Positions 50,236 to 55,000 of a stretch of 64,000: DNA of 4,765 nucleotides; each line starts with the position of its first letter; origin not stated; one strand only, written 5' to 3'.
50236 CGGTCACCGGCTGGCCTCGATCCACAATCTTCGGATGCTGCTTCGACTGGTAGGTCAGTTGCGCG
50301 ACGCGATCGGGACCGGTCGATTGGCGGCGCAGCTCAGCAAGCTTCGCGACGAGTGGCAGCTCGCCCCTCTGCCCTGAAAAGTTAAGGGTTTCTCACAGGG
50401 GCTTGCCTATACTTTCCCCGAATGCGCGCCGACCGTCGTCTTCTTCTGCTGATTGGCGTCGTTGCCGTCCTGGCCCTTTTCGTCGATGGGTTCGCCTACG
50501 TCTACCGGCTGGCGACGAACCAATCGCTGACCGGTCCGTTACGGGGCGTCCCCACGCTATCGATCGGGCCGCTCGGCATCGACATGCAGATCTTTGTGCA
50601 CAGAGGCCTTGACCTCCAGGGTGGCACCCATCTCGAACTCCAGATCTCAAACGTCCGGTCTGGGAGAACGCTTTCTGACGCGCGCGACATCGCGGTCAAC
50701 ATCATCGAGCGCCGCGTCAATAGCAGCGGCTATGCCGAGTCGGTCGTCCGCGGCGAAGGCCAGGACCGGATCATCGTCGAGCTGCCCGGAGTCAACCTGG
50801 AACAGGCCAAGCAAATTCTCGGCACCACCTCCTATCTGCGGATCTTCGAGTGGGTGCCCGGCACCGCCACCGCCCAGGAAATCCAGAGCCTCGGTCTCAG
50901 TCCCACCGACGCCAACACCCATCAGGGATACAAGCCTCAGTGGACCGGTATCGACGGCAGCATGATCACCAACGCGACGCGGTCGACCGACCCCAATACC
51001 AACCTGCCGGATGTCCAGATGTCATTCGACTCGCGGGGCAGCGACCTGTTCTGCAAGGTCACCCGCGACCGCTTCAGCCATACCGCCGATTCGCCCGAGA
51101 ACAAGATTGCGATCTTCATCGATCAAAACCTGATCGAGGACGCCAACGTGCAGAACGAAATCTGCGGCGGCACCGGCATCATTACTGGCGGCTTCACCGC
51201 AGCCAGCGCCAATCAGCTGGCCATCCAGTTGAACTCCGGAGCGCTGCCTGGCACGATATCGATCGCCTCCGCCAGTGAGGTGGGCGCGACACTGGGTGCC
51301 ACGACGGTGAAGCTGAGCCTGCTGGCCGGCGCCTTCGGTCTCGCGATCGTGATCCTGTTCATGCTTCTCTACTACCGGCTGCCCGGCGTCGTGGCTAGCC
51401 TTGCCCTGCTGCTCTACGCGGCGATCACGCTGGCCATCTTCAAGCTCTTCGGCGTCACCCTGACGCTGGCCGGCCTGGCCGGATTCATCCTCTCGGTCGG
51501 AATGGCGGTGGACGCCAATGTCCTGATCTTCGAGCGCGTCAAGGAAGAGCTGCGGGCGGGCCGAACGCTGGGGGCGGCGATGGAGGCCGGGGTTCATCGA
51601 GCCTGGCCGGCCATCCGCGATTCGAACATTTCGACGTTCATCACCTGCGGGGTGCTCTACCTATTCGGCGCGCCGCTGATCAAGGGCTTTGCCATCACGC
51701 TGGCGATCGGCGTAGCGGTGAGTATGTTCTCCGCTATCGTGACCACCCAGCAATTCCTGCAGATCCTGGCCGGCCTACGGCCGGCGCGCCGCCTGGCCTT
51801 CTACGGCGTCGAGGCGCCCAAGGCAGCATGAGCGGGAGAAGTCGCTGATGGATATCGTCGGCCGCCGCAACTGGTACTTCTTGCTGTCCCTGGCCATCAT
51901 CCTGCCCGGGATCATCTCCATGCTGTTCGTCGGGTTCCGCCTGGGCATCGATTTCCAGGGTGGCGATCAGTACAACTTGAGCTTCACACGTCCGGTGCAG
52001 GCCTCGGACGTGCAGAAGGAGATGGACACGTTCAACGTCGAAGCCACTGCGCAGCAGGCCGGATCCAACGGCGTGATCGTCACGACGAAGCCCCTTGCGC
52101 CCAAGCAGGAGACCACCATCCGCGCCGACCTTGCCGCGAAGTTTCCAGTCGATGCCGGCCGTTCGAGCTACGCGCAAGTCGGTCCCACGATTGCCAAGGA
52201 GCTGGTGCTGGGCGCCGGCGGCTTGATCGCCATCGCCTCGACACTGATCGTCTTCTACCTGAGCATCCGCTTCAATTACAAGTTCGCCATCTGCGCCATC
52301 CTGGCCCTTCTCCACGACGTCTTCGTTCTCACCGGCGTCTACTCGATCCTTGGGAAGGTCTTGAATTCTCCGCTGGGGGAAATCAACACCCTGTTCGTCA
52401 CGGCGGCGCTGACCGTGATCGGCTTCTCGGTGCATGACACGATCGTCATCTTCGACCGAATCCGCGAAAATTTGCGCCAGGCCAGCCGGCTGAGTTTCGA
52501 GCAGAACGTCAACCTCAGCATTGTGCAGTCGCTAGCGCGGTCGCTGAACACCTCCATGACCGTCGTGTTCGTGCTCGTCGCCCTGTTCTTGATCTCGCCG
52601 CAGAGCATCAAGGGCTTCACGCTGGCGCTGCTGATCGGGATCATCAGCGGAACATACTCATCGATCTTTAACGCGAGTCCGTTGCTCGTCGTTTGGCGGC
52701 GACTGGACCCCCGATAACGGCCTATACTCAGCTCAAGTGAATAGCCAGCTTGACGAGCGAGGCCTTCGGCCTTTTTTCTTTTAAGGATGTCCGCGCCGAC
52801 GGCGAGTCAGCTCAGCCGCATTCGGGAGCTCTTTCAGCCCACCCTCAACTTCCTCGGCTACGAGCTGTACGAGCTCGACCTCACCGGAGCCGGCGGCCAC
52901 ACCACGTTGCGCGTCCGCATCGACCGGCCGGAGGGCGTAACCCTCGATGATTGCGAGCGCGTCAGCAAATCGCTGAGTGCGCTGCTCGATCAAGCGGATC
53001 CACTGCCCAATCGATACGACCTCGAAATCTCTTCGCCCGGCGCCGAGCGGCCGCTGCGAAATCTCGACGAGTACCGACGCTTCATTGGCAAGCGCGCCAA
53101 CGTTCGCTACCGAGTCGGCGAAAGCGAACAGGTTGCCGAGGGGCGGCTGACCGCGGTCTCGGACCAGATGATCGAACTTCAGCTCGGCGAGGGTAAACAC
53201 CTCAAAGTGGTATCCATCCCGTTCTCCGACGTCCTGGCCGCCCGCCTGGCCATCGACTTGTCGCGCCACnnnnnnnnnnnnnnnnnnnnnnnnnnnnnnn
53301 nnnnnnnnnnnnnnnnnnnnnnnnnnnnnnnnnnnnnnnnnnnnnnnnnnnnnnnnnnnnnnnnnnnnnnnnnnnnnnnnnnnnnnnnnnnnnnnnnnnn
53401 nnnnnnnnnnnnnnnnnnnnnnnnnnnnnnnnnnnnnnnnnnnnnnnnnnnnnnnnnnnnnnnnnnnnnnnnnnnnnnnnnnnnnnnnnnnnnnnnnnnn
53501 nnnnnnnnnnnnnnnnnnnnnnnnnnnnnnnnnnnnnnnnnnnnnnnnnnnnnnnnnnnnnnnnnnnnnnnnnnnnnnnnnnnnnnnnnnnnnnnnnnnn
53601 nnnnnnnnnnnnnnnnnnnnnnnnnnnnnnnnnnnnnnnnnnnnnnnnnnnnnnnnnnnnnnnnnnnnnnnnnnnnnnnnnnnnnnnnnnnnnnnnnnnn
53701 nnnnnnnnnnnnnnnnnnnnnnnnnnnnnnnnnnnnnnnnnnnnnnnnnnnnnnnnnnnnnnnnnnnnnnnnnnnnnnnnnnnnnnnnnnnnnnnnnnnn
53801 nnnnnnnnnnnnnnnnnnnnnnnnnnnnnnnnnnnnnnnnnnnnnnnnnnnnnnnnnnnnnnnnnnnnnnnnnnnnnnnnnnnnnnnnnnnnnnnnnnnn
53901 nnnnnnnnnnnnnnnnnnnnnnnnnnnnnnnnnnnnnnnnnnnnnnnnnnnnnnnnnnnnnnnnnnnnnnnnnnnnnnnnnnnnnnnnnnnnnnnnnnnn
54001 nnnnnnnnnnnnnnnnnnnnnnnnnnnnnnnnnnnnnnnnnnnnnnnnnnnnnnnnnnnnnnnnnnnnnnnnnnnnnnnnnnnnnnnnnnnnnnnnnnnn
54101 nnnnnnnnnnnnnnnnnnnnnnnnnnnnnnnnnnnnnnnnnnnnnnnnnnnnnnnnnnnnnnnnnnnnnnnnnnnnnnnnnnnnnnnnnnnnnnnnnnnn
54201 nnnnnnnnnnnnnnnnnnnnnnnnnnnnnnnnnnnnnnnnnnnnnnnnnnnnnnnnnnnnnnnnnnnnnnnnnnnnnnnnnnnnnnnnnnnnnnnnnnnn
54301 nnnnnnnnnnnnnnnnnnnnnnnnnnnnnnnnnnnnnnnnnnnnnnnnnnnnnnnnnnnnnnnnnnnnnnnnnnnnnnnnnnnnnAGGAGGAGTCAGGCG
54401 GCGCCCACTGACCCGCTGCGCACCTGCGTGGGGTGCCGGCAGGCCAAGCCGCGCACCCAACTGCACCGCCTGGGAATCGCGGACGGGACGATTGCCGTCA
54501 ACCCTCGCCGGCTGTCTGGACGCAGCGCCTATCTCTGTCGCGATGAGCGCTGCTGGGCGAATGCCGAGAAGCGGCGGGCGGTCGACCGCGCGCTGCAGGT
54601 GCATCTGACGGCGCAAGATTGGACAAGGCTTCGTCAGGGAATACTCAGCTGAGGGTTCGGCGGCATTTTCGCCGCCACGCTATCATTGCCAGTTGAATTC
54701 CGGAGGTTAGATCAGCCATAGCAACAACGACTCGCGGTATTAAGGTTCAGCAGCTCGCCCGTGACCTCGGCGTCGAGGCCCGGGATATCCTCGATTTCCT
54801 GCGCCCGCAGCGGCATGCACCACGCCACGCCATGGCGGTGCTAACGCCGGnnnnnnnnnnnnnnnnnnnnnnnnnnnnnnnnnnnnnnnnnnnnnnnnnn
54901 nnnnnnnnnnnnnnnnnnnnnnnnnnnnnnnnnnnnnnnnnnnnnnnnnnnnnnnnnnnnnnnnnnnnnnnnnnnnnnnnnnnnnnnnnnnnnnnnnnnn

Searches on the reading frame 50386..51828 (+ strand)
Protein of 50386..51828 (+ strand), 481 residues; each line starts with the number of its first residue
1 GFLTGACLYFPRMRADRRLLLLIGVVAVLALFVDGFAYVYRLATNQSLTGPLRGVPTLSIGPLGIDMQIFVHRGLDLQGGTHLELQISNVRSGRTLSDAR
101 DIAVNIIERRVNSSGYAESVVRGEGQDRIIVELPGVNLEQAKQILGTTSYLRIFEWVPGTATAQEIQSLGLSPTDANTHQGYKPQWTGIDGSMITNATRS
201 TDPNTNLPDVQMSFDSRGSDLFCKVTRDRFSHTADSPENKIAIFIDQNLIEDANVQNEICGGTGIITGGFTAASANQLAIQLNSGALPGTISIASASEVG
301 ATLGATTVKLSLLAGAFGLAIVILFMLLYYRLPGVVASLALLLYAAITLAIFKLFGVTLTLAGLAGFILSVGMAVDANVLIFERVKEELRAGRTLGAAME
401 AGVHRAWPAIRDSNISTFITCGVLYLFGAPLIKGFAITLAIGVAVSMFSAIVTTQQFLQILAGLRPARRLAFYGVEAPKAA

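Call 48: search_protein_families(library=ncbifam, proteins=[window:50386-51828:+], max_evalue=1e-30)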
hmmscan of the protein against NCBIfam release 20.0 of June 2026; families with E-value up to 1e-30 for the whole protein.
window:50386-51828:+ (481 aa): 11 families
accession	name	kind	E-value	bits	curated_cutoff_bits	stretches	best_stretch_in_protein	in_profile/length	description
NF009583.0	PRK13024.1-3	subfamily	5.4e-110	368.6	721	1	70-462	40-432/755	protein translocase subunit SecDF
TIGR01129.1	secD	equivalog_domain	6.9e-109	364.6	244.4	1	74-457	2-396/397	protein translocase subunit SecD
NF009585.0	PRK13024.1-5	equivalog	3e-75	253.9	1037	1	188-461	382-647/993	protein translocase subunit SecDF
NF011315.0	PRK14726.1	equivalog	1.2e-72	245.2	1249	1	80-462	143-525/855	protein translocase subunit SecDF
NF009581.0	PRK13024.1-1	equivalog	7.7e-65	219.4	1058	1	60-476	21-426/752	protein translocase subunit SecDF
TIGR00916.1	2A0604s01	subfamily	1.5e-64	217.8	148.6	1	218-451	5-231/231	SecD/SecF family protein translocase subunit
NF009545.0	PRK12933.1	equivalog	3.7e-62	210.7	728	1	83-463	215-595/604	protein translocase subunit SecD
NF009584.0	PRK13024.1-4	equivalog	3e-61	207.7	1171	1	246-462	193-413/759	protein translocase subunit SecDF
NF009580.0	PRK13023.1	equivalog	4.5e-54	183.9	1153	1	71-456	62-442/775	protein translocase subunit SecDF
NF009540.0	PRK12911.1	equivalog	3.1e-45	154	1878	1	240-460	841-1060/1403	bifunctional preprotein translocase subunit SecD/SecF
NF009582.0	PRK13024.1-2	equivalog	1.8e-39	135.4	723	1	240-461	266-487/859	protein translocase subunit SecDF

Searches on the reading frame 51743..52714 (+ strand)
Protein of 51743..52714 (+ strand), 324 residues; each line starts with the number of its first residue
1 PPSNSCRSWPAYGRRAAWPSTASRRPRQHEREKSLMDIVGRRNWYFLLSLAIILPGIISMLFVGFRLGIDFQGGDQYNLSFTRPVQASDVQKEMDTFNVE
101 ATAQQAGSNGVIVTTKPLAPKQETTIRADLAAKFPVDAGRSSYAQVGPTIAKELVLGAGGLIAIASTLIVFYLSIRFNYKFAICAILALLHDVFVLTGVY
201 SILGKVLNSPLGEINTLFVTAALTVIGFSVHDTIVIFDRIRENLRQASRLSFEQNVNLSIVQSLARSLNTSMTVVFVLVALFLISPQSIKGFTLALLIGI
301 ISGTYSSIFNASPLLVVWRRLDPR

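Call 38: search_protein_families(library=pfam, proteins=[window:51743-52714:+], max_evalue=0.00001)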
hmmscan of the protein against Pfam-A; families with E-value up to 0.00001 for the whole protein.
window:51743-52714:+ (324 aa): 1 family
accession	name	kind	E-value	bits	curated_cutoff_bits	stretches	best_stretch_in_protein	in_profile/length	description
PF02355.23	SecD_SecF_C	-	1.1e-53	181.9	20.5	1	136-319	11-187/189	Protein export membrane protein SecD/SecF, C-terminal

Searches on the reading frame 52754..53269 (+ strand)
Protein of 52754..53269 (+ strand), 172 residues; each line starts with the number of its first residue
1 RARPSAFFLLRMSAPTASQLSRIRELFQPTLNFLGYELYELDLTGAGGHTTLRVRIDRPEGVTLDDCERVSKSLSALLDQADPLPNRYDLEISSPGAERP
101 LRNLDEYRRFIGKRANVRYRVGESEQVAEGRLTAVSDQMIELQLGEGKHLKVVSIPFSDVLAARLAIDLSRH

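Call 46: search_protein_families(library=ncbifam, proteins=[window:52754-53269:+], max_evalue=1e-8)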
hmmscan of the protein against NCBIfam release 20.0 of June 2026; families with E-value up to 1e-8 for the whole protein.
window:52754-53269:+ (172 aa): 25 families
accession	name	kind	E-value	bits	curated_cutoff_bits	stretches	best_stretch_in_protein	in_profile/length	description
NF000928.0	PRK00092.1-2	equivalog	9.1e-34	116.7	163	1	21-169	7-158/158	ribosome maturation factor RimP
NF000927.0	PRK00092.1-1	equivalog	1.3e-33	116.3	162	1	18-149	3-135/151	ribosome maturation factor RimP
NF000930.0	PRK00092.2-2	equivalog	3.1e-30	105.3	150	1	20-171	6-155/179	ribosome maturation factor RimP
NF011241.0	PRK14647.1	equivalog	4.9e-29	101.1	210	1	20-166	7-156/159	ribosome maturation factor RimP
NF000932.0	PRK00092.2-5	equivalog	1.1e-28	100.3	185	1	21-166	20-165/200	ribosome maturation factor RimP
NF000929.0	PRK00092.2-1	equivalog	1.8e-27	96.3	147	1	23-166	3-143/153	ribosome maturation factor RimP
NF000934.0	PRK00092.3-1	equivalog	7.9e-27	94.5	175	1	19-151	6-138/153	ribosome maturation factor RimP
NF011233.0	PRK14640.1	equivalog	1e-26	93.7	268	1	21-145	6-131/152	hypothetical protein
NF011239.0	PRK14645.1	equivalog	4.2e-25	88.4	149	1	21-150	9-137/154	ribosome maturation factor RimP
NF000933.0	PRK00092.2-6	equivalog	1.8e-21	77.1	375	1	22-166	28-175/260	ribosome maturation factor RimP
NF000936.0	PRK00092.4-1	equivalog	2.2e-21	76.5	205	1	30-160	10-133/142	ribosome maturation factor RimP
NF011229.0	PRK14636.1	equivalog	4e-21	75.6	230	1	19-166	3-150/176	ribosome maturation protein RimP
NF011231.0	PRK14638.1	equivalog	2.2e-20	73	188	1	20-168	7-149/150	ribosome maturation factor RimP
NF000931.0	PRK00092.2-3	equivalog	9.3e-20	71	293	1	22-139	7-131/196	ribosome maturation factor RimP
NF011232.0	PRK14639.1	equivalog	2.3e-19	70.1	193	1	35-165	12-137/141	ribosome maturation factor RimP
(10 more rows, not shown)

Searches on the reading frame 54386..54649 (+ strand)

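Call 5: search_protein_families(library=pfam, proteins=[window:54428-54649:+], max_evalue=1)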
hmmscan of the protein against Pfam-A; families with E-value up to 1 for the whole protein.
window:54428-54649:+ (74 aa): 2 families
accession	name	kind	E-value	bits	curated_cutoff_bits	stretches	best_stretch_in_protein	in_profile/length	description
PF04296.18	YlxR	-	2.1e-14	53.6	26.9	1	1-69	4-74/75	Protein of unknown function (DUF448)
PF01327.26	Pep_deformylase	-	0.014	15.4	22.8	1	16-65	72-117/156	Polypeptide deformylase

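Call 42: search_protein_families(library=pfam, proteins=[window:54386-54649:+], max_evalue=0.00001)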
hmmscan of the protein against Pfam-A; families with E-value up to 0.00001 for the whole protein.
window:54386-54649:+ (88 aa): 1 family
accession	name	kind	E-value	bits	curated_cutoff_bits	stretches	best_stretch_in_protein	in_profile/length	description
PF04296.18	YlxR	-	2.7e-17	62.9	26.9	1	12-83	1-74/75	Protein of unknown function (DUF448)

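Call 46: search_protein_families(library=ncbifam, proteins=[window:54386-54649:+], max_evalue=1e-8)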
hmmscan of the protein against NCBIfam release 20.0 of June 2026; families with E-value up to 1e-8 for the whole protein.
window:54386-54649:+ (88 aa): 1 family
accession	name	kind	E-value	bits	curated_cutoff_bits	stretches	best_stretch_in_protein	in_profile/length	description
NF047356.1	RNA_bind_RnpM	equivalog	6.7e-14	51.7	80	1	10-84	3-79/82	RNase P modulator RnpM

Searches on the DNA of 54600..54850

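Call 63: search_rna_families(source=window, start=54600, end=54850, threshold=evalue, max_evalue=1)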
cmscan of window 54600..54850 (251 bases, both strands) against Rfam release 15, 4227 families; matches with E-value up to 1: 0.
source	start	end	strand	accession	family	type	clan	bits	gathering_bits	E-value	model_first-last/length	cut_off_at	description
